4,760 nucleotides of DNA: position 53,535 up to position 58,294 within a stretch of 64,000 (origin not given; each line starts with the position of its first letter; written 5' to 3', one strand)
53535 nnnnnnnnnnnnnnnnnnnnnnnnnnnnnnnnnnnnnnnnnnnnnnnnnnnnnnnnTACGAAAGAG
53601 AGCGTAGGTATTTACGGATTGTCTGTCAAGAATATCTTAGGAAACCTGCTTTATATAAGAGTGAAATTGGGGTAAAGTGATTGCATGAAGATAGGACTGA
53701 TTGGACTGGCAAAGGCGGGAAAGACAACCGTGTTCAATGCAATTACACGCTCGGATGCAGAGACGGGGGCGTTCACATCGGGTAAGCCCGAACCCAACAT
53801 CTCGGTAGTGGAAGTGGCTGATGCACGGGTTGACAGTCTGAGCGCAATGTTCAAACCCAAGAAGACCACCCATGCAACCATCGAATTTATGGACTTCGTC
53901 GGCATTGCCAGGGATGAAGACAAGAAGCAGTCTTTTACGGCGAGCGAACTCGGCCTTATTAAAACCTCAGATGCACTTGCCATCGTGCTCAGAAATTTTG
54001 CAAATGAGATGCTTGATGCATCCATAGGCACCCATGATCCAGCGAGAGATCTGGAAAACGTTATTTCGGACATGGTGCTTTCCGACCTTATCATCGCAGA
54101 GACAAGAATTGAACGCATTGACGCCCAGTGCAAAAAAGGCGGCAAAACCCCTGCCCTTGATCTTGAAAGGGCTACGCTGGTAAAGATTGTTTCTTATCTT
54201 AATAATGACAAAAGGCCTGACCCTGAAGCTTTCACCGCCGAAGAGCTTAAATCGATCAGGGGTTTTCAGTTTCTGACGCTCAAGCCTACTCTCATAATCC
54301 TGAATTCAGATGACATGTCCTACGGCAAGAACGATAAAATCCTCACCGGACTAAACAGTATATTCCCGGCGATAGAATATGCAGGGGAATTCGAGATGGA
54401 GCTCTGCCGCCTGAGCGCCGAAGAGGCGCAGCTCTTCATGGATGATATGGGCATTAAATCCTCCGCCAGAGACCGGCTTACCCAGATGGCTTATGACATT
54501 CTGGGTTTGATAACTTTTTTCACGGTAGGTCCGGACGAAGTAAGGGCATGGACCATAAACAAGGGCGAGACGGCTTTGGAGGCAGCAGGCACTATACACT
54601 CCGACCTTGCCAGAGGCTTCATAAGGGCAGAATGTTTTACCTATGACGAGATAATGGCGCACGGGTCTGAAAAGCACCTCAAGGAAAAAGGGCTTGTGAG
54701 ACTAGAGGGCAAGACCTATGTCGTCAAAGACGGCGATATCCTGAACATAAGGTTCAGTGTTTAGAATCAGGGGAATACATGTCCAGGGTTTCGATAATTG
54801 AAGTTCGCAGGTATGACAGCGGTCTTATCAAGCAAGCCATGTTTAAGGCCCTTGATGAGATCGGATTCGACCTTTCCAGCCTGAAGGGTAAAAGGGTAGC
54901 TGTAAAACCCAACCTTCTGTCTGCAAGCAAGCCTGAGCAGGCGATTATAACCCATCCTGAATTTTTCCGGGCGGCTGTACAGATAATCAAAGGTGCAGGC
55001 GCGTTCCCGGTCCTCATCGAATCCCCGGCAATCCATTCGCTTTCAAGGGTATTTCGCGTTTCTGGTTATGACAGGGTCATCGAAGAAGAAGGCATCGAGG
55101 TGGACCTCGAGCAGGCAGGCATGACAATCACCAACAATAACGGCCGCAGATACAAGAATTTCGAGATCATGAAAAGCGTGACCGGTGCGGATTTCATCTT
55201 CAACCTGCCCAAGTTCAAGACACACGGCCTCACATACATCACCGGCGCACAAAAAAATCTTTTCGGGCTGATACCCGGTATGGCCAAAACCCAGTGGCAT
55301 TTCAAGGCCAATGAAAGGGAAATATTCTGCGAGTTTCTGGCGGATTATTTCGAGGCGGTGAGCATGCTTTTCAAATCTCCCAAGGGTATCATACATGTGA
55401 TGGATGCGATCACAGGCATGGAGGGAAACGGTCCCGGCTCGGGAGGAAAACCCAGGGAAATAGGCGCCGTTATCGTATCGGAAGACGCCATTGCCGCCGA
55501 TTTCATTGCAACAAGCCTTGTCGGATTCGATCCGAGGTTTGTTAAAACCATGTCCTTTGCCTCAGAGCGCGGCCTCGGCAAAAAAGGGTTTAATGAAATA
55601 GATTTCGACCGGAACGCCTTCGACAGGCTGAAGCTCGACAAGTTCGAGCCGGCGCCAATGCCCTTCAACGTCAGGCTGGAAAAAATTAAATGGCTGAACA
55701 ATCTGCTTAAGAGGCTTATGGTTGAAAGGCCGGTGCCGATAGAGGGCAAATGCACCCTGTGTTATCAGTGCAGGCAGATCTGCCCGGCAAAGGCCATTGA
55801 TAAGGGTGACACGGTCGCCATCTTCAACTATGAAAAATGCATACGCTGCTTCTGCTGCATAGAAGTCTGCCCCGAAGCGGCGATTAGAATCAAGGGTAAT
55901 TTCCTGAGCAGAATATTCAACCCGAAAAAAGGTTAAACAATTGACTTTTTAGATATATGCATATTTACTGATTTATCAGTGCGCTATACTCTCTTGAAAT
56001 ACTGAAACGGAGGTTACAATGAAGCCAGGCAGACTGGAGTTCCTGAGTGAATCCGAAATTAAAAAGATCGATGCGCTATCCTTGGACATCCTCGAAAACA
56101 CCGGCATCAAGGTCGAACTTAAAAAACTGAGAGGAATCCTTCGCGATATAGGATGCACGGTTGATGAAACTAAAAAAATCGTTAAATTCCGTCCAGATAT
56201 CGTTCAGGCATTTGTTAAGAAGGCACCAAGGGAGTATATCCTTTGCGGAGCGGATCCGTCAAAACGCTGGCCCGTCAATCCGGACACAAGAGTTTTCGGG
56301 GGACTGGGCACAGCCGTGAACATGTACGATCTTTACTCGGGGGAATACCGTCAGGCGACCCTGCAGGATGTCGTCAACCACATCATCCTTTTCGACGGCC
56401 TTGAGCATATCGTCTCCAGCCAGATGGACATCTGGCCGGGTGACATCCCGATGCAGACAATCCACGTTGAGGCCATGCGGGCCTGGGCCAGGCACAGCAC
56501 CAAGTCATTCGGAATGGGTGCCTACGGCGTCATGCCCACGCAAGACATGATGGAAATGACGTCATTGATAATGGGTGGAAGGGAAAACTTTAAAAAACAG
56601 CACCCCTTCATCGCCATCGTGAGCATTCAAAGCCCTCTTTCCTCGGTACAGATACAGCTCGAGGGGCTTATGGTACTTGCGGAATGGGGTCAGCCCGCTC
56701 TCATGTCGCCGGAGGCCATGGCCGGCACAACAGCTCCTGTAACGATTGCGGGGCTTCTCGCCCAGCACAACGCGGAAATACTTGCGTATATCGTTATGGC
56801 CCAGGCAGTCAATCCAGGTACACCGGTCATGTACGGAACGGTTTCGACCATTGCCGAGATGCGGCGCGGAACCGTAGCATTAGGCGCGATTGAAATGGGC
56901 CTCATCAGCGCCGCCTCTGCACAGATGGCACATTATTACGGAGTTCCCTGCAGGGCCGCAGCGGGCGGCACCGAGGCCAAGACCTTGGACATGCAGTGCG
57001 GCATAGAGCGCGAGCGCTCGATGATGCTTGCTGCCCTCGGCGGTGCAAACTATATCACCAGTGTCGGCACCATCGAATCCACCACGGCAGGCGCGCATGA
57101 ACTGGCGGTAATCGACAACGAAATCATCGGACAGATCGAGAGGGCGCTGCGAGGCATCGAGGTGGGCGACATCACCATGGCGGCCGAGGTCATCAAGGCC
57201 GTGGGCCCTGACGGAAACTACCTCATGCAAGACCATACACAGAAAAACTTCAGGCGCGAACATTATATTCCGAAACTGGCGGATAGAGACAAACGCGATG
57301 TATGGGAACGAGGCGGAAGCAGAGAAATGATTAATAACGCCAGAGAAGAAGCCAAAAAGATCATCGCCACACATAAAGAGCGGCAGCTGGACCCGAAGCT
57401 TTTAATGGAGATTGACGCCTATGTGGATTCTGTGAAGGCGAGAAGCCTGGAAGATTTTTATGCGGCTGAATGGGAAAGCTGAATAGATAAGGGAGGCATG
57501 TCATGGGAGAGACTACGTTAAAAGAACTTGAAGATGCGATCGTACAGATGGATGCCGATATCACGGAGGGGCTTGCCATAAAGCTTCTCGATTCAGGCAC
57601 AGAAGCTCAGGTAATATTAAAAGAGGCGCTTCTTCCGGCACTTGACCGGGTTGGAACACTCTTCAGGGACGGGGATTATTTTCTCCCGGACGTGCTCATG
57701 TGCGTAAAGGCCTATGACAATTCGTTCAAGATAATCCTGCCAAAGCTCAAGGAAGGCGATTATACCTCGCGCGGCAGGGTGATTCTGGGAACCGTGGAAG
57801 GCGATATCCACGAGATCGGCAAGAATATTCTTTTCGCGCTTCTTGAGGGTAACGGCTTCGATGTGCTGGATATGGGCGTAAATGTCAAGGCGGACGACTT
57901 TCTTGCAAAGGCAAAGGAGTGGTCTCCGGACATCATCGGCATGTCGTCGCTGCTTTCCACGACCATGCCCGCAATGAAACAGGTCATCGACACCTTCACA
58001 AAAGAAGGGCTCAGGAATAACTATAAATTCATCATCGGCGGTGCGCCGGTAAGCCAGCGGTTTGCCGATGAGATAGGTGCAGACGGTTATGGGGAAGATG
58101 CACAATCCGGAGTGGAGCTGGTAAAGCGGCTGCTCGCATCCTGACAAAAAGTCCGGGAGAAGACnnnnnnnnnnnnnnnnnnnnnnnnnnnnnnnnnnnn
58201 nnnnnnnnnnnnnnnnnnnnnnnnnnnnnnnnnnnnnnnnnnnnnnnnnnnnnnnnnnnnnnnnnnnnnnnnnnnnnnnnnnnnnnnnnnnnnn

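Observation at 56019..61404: Quaternary-amine demethylation locus: non-Pyl MttB-family methyltransferase, corrinoid protein, MFS transporter, GntR/FCD regulator and M24 hydrolase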

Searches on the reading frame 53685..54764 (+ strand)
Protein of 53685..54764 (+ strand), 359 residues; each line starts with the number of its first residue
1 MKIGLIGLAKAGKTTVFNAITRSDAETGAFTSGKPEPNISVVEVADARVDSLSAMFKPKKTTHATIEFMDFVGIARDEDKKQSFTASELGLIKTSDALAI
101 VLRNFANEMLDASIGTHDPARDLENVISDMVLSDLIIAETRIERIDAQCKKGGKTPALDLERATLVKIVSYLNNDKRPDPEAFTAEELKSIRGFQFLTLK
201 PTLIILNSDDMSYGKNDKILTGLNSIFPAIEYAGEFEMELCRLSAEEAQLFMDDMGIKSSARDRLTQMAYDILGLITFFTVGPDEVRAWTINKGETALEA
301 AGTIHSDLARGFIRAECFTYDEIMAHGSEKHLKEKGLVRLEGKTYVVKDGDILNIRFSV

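Call 3: search_protein_families(library=pfam, proteins=[window:53685-54764:+])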
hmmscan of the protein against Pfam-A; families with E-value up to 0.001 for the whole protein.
window:53685-54764:+ (359 aa): 2 families
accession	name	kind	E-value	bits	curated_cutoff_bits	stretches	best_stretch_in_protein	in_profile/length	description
PF06071.19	YchF-GTPase_C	-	3.1e-35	120.6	27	1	275-357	1-83/84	Protein of unknown function (DUF933)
PF01926.29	MMR_HSR1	-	3.1e-07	30.9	21.9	1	2-107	1-86/113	50S ribosome-binding GTPase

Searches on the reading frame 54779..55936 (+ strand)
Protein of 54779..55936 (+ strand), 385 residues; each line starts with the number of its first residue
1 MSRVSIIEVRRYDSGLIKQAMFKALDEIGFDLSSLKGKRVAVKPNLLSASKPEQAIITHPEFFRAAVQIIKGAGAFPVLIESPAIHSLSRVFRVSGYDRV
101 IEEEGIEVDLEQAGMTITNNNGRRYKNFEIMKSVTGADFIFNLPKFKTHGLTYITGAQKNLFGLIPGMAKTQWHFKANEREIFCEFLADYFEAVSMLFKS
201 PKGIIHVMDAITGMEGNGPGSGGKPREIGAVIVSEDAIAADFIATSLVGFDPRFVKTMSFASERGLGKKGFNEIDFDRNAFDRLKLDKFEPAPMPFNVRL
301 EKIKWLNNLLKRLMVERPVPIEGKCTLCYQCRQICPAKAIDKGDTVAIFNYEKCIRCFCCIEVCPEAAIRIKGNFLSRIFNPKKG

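Call 3: search_protein_families(library=pfam, proteins=[window:54779-55936:+])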
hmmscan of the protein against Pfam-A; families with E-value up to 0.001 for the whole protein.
window:54779-55936:+ (385 aa): 9 families
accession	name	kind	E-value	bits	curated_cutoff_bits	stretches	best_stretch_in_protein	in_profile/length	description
PF04015.17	DUF362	-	7e-53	180.1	24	1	40-245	1-199/200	Domain of unknown function (DUF362)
PF00037.32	Fer4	-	1.3e-07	31.6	21.1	1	319-340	2-23/24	4Fe-4S binding domain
PF13237.11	Fer4_10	-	1.7e-06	28.3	25.5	1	322-365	6-53/53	4Fe-4S dicluster domain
PF12797.12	Fer4_2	-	6.6e-06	26.2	24.5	0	348-366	4-22/22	4Fe-4S binding domain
PF13187.11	Fer4_9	-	4e-05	24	27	1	324-369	1-52/52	4Fe-4S dicluster domain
PF13484.11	Fer4_16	-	5.5e-05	24.3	30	0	324-343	1-20/66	4Fe-4S double cluster binding domain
PF13183.11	Fer4_8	-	7.7e-05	23.6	27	0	324-338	53-67/68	4Fe-4S dicluster domain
PF12837.12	Fer4_6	-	0.00023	21.4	25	0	347-369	2-24/24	4Fe-4S binding domain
PF12838.12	Fer4_7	-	0.00055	20.8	27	0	324-368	1-52/52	4Fe-4S dicluster domain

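Call 4: search_protein_families(library=ncbifam, proteins=[window:54779-55936:+])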
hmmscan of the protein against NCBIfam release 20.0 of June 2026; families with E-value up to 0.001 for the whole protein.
window:54779-55936:+ (385 aa): 35 families (the best 25 are shown)
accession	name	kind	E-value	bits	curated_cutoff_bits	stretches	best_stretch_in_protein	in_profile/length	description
NF052623.1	Npun_F2552_fam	equivalog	1.8e-43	149.1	500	1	3-290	2-280/314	Npun_F2552 family protein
NF038196.1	ferrodoxin_EFR1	subfamily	7.8e-12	45.7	75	1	304-372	164-232/242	EFR1 family ferrodoxin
NF045790.1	OxalOxreddelta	equivalog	5.6e-10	38.9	230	1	312-370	249-307/316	oxalate oxidoreductase subunit delta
NF040684.1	PorD_Arch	equivalog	5.3e-08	32.8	120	1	317-371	26-81/85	pyruvate synthase subunit PorD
TIGR02700.1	flavo_MJ0208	hypoth_equivalog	6.5e-08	32.1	251.35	1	323-370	148-195/234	dihydromethanopterin reductase (acceptor)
TIGR02179.1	PorD_KorD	subfamily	8e-08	32.3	60.05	1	315-371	17-74/78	2-oxoacid:acceptor oxidoreductase, delta subunit, pyruvate/2-ketoisovalerate family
NF045874.1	Vhu_polyferre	exception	1.3e-07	30.7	600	1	315-374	120-179/381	F420-non-reducing hydrogenase associated-polyferredoxin VhuB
NF043069.1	T4HPD_activ_SAM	equivalog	2.2e-07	30.5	425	1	322-374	50-102/299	trans-4-hydroxy-L-proline dehydratase activase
NF058577.1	FdxA_fam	equivalog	6.7e-07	29.4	65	1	321-368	5-52/52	4Fe-4S ferredoxin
NF043039.1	HgcAB_like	equivalog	1.1e-06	28.6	285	1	321-370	298-350/350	HgcAB-like fusion protein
NF007013.0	PRK09477.1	equivalog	5.1e-06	25.8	234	1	323-374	224-279/286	quinol dehydrogenase ferredoxin subunit NapH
NF040864.1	HgcB_ferredoxin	equivalog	1.1e-05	25.1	99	1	323-372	14-64/93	mercury methylation ferredoxin HgcB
NF041891.1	hdrA_Methbact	equivalog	1.2e-05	23.8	1300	1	323-382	572-631/762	ferredoxin:CoB-CoM heterodisulfide reductase subunit HdrA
NF004541.0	PRK05888.2-2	equivalog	1.3e-05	25.1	217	1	323-370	61-112/168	NADH-quinone oxidoreductase subunit NuoI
TIGR02494.1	PFLE_PFLC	subfamily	1.6e-05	24.3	174.35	1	322-375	47-103/293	glycyl-radical enzyme activating protein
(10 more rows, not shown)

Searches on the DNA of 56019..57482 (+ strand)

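Call 37: search_rna_families(sources=[L013, L015, L018, L026, L036, L041, L063], threshold=gathering)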
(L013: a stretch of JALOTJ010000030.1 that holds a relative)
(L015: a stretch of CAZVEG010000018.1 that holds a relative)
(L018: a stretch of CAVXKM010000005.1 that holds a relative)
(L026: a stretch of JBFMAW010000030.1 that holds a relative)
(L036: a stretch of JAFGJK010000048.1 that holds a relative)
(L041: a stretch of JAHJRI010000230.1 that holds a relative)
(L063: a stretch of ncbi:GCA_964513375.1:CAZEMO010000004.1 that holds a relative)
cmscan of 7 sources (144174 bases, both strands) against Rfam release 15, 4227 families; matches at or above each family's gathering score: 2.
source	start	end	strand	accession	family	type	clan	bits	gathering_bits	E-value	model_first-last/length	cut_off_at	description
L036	866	939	-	RF00005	tRNA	Gene; tRNA;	CL00001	68.2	29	2.2e-12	1-71/71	no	tRNA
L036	945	1019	-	RF00005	tRNA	Gene; tRNA;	CL00001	67.1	29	4.4e-12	1-71/71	no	tRNA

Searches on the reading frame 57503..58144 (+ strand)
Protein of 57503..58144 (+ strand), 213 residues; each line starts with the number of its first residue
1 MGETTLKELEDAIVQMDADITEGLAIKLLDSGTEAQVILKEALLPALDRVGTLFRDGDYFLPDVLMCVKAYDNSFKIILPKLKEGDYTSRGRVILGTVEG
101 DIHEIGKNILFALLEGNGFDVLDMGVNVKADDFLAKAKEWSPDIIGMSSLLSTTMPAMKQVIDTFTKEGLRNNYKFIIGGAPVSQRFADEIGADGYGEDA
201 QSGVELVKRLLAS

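Call 3: search_protein_families(library=pfam, proteins=[window:57503-58144:+])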
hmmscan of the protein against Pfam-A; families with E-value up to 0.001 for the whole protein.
window:57503-58144:+ (213 aa): 2 families
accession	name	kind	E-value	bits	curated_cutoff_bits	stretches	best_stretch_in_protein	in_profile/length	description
PF02310.24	B12-binding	-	1.2e-27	96.5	32.1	1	91-202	1-118/121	B12 binding domain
PF02607.22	B12-binding_2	-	4.6e-15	56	23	1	6-77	2-72/74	B12 binding domain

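Call 4: search_protein_families(library=ncbifam, proteins=[window:57503-58144:+])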
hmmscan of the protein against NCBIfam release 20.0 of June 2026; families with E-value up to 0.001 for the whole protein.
window:57503-58144:+ (213 aa): 15 families
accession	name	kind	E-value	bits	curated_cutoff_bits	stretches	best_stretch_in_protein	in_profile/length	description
NF047995.1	corrinoid_MtgC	exception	1.3e-56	191.5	310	1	6-212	5-214/215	glycine betaine-specific corrinoid protein MtgC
NF047996.1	corrin_MtgC_2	exception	7.5e-56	188.9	370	1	6-211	5-210/212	glycine betaine-specific corrinoid protein MtgC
TIGR02370.1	pyl_corrinoid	subfamily_domain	6.8e-55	185.5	215.3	1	9-201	2-195/197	methyltransferase cognate corrinoid protein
NF041607.1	dimeth_corrin_MtbC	equivalog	1.7e-48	164.9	350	1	9-211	1-203/203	dimethylamine corrinoid protein MtbC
TIGR02082.1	metH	equivalog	7.8e-34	116.5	1010.85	1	30-211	671-858/1182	methionine synthase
NF040655.1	MtaC_Meth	equivalog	3.8e-33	114.6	420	1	5-210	35-237/253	methanol--corrinoid protein MtaC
NF040669.1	MtaC2_Meth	equivalog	6.3e-32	111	450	1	4-207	41-242/267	methanol--corrinoid protein MtaC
NF007024.0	PRK09490.1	equivalog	9.1e-29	99.9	1497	1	38-186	694-845/1234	methionine synthase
NF002612.0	PRK02261.1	equivalog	4.3e-13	49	110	1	92-181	5-93/148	methylaspartate mutase subunit S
TIGR01501.1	MthylAspMutase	equivalog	1.7e-08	34.3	135.8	1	93-180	4-91/134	methylaspartate mutase subunit S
NF052385.1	Lys_5_6_beta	equivalog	8.8e-08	32.1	280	1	117-198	137-222/241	lysine 5,6-aminomutase subunit beta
NF040743.1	ornith_mutase_E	equivalog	3.2e-05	22.1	800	1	92-206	597-718/730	D-ornithine 4,5-aminomutase subunit OraE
NF052513.1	TransRegCarH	equivalog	4.6e-05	22.8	400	1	7-194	85-262/274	HTH-type transcriptional repressor CarH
TIGR00640.1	acid_CoA_mut_C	subfamily_domain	0.00011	22.1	57.45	1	90-181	2-92/132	methylmalonyl-CoA mutase C-terminal domain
NF006944.0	PRK09426.1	equivalog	0.00024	19.2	876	1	89-184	588-682/721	methylmalonyl-CoA mutase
